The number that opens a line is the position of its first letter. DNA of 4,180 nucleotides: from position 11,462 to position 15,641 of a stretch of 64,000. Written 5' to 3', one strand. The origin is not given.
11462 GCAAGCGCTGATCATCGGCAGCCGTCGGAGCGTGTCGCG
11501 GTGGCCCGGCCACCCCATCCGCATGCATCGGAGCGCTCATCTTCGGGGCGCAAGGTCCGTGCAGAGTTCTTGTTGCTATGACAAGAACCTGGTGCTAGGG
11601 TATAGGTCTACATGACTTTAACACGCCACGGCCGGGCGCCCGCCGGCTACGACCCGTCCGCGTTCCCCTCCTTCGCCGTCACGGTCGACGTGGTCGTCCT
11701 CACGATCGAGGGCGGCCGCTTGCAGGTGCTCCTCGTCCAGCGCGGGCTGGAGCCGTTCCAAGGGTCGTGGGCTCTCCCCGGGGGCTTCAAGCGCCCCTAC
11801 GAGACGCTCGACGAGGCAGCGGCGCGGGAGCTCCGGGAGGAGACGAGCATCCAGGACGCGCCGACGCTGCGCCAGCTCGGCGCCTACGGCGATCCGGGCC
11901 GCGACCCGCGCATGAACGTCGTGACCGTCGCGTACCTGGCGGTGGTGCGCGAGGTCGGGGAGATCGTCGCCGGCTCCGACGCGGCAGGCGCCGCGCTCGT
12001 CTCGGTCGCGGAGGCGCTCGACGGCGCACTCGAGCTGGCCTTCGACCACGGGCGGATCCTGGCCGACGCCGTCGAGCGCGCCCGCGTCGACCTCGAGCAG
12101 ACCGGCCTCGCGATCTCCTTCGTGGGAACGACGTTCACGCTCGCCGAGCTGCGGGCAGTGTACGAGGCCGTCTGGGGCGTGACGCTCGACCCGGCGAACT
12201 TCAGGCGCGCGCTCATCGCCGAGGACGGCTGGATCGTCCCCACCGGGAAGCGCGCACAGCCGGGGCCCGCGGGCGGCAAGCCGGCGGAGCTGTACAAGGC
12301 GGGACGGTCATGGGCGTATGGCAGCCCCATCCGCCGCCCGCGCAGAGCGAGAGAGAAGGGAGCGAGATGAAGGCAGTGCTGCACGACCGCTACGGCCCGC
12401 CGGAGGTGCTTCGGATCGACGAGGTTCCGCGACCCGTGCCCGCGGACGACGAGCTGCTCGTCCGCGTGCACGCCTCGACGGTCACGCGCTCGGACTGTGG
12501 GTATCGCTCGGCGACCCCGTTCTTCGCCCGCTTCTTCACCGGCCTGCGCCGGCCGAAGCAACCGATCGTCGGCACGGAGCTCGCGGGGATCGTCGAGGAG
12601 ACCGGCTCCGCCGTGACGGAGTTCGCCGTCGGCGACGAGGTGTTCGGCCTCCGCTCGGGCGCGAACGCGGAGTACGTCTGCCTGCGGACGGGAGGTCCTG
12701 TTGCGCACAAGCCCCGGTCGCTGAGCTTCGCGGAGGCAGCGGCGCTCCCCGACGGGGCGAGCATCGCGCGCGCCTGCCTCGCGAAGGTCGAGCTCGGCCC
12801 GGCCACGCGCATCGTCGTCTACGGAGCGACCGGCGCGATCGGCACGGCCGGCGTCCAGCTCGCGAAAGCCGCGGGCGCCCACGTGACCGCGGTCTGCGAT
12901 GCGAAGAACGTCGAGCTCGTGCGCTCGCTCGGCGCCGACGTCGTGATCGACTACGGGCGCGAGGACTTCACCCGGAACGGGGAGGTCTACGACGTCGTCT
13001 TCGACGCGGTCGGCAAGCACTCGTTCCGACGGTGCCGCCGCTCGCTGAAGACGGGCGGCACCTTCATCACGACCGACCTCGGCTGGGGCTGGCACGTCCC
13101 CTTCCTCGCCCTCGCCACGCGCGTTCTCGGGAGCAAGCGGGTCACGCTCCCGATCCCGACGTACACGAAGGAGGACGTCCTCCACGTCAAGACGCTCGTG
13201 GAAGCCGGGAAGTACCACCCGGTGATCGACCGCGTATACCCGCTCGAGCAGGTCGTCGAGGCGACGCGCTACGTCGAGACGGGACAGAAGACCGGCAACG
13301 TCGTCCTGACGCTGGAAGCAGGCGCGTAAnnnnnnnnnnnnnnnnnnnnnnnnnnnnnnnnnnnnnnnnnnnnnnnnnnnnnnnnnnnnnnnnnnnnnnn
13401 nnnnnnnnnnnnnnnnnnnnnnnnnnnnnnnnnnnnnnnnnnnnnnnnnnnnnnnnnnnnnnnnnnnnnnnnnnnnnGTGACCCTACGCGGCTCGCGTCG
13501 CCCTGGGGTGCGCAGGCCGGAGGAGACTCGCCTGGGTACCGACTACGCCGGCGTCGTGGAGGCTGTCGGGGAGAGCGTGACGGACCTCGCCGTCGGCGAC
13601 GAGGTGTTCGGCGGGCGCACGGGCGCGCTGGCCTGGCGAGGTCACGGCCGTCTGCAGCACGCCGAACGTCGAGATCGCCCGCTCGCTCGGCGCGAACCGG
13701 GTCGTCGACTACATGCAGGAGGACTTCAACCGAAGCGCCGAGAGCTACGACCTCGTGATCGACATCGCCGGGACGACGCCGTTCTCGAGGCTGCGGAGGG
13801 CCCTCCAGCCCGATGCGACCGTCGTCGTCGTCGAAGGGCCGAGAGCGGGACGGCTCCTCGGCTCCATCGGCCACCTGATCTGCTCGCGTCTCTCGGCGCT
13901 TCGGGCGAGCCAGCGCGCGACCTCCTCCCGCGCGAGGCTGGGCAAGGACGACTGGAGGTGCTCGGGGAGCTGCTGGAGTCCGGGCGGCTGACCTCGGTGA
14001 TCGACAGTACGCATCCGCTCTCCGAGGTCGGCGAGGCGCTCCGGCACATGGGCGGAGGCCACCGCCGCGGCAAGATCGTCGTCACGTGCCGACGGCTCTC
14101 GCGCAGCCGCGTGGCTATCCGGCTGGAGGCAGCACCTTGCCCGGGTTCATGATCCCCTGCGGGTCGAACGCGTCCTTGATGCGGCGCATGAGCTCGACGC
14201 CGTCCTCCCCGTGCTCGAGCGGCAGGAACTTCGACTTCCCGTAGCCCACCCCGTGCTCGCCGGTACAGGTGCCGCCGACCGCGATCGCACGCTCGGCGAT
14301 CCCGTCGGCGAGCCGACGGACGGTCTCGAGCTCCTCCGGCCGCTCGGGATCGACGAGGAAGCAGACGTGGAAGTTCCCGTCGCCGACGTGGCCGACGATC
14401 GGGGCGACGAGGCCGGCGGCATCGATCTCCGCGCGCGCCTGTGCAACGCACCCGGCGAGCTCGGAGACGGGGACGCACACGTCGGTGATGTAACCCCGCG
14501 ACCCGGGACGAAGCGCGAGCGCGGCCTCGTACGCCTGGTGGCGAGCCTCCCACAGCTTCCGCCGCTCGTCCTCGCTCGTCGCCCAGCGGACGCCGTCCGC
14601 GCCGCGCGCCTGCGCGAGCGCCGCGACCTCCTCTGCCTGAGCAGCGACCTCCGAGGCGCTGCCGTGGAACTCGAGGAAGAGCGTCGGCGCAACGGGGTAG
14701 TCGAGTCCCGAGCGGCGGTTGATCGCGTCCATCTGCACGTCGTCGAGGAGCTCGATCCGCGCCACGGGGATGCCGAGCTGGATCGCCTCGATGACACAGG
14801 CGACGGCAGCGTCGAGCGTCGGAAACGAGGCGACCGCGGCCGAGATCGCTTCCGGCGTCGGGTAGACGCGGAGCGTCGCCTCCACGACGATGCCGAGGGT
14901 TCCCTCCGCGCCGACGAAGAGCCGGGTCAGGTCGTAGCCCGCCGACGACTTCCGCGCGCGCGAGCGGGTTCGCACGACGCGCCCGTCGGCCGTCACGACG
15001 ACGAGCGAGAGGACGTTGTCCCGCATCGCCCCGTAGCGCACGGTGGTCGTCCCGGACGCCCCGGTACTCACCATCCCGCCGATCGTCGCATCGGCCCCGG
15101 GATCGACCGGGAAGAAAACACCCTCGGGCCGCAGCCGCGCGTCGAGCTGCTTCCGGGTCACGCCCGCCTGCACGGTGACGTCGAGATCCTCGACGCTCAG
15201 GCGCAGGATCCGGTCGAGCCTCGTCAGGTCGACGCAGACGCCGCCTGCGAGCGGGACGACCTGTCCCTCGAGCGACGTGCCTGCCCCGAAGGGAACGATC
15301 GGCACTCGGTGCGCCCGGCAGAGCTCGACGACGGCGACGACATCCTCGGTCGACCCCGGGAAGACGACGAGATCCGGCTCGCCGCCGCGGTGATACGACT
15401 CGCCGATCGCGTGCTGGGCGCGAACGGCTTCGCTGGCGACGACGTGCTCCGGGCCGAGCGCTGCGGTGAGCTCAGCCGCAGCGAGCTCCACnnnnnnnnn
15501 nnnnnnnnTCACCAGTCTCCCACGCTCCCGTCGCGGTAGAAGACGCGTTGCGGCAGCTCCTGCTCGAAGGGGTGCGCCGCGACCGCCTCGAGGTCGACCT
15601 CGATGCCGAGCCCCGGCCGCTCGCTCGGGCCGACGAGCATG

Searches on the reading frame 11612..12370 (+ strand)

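Call 51: search_protein_families(library=pfam, proteins=[window:11612-12370:+], max_evalue=0.0001)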
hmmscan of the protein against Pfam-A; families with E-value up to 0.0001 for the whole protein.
window:11612-12370:+ (252 aa): 2 families
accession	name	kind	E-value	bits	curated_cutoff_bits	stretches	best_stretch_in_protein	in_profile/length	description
PF00293.34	NUDIX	-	1.8e-20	73.8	21.1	1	23-151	4-132/134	NUDIX domain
PF21906.2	NrtR_WHD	-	1.5e-12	47.9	27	1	171-229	5-60/61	NrtR DNA-binding winged helix domain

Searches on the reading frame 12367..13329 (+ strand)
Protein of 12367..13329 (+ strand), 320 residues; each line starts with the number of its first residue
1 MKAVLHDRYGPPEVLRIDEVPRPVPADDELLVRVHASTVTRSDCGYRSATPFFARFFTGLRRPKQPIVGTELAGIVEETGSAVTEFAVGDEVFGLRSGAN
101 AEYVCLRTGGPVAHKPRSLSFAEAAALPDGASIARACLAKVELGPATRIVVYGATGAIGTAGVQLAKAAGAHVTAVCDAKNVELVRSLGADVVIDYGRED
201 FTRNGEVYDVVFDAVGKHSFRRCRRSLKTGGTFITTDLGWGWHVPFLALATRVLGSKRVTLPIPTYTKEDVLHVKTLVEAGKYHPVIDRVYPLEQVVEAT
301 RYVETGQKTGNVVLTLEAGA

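Call 51: search_protein_families(library=pfam, proteins=[window:12367-13329:+], max_evalue=0.0001)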
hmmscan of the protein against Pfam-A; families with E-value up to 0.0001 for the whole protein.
window:12367-13329:+ (320 aa): 3 families
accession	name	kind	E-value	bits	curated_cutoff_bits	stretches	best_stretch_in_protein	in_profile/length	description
PF13602.12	ADH_zinc_N_2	-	1.3e-25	91.3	27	1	188-314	1-134/134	Zinc-binding dehydrogenase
PF00107.32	ADH_zinc_N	-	3.3e-15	56.6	31.8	1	157-236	1-88/129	Zinc-binding dehydrogenase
PF08240.17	ADH_N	-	1.3e-11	45.1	23.5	1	27-104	2-92/104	Alcohol dehydrogenase GroES-like domain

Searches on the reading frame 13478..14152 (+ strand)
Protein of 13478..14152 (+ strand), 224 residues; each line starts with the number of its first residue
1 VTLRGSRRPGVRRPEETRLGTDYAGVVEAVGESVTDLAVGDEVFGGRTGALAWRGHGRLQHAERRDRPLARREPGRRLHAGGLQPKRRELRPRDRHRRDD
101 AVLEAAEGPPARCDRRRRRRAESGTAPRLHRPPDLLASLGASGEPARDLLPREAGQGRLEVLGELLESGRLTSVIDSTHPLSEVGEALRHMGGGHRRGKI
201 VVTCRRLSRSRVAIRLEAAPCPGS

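Call 51: search_protein_families(library=pfam, proteins=[window:13478-14152:+], max_evalue=0.0001)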
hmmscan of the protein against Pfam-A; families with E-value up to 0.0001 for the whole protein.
window:13478-14152:+ (224 aa): 2 families
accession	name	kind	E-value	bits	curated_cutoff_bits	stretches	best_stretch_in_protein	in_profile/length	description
PF13602.12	ADH_zinc_N_2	-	1.9e-11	45.4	27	1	146-202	76-134/134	Zinc-binding dehydrogenase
PF08240.17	ADH_N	-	7.9e-06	26.5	23.5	1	12-44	31-61/104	Alcohol dehydrogenase GroES-like domain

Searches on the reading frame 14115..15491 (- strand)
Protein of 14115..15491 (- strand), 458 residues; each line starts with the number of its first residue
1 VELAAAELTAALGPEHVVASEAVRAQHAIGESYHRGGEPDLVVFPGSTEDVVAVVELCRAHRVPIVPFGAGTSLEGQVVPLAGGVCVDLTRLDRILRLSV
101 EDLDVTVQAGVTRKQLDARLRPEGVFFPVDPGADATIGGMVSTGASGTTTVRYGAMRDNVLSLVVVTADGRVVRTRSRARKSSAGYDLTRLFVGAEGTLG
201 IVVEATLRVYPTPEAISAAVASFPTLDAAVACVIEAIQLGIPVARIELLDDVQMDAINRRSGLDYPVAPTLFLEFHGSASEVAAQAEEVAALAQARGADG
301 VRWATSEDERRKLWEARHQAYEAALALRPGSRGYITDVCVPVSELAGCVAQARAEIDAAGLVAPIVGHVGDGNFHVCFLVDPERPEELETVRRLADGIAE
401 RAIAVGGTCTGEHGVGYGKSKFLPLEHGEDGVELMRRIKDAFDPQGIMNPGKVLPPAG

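Call 5: search_protein_families(library=pfam, proteins=[window:14115-15491:-])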
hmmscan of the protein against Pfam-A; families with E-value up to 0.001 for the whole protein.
window:14115-15491:- (458 aa): 2 families
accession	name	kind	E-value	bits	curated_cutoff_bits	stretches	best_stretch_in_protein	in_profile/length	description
PF02913.24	FAD-oxidase_C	-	1.6e-74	251.2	21.2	1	212-453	1-248/248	FAD linked oxidases, C-terminal domain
PF01565.28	FAD_binding_4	-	7.3e-43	146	26.4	1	39-175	1-138/139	FAD binding domain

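Call 13: search_protein_families(library=ncbifam, proteins=[window:14115-15491:-], max_evalue=0.00001)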
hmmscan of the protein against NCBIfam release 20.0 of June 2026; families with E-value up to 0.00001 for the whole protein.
window:14115-15491:- (458 aa): 10 families
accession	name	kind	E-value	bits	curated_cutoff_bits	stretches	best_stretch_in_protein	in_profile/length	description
TIGR00387.1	glcD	equivalog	8.2e-109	364.2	567.9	1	42-452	1-413/413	glycolate oxidase subunit GlcD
NF008408.0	PRK11230.1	equivalog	7e-75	252.4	897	1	21-455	39-473/499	glycolate oxidase subunit GlcD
NF049975.1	2HglutDHaseYdiJ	equivalog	1e-55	189.1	1350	2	21-179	35-196/1018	D-2-hydroxyglutarate dehydrogenase YdiJ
NF008439.0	PRK11282.1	equivalog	4e-33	114.7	284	1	52-314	12-256/358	glycolate oxidase subunit GlcE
NF053785.1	DcplphribOxDprE1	equivalog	4.8e-20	72.2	500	1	45-231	21-203/449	decaprenylphosphoryl-beta-D-ribose oxidase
TIGR01678.1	FAD_lactone_ox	subfamily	1.6e-17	63.6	396.8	1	39-212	15-181/438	sugar 1,4-lactone oxidase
TIGR01679.1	bact_FAD_ox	subfamily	1.6e-10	40.5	292.25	1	38-211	11-174/419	FAD-linked oxidoreductase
TIGR01676.1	GLDHase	equivalog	8e-09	34.8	458.25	1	45-210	68-226/541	L-galactonolactone dehydrogenase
TIGR01677.1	pln_FAD_oxido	subfamily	1.9e-07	30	383.1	1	42-170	37-171/560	FAD-dependent oxidoreductase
NF010480.0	PRK13905.1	equivalog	5.7e-06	25.4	259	0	33-212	28-195/303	UDP-N-acetylmuramate dehydrogenase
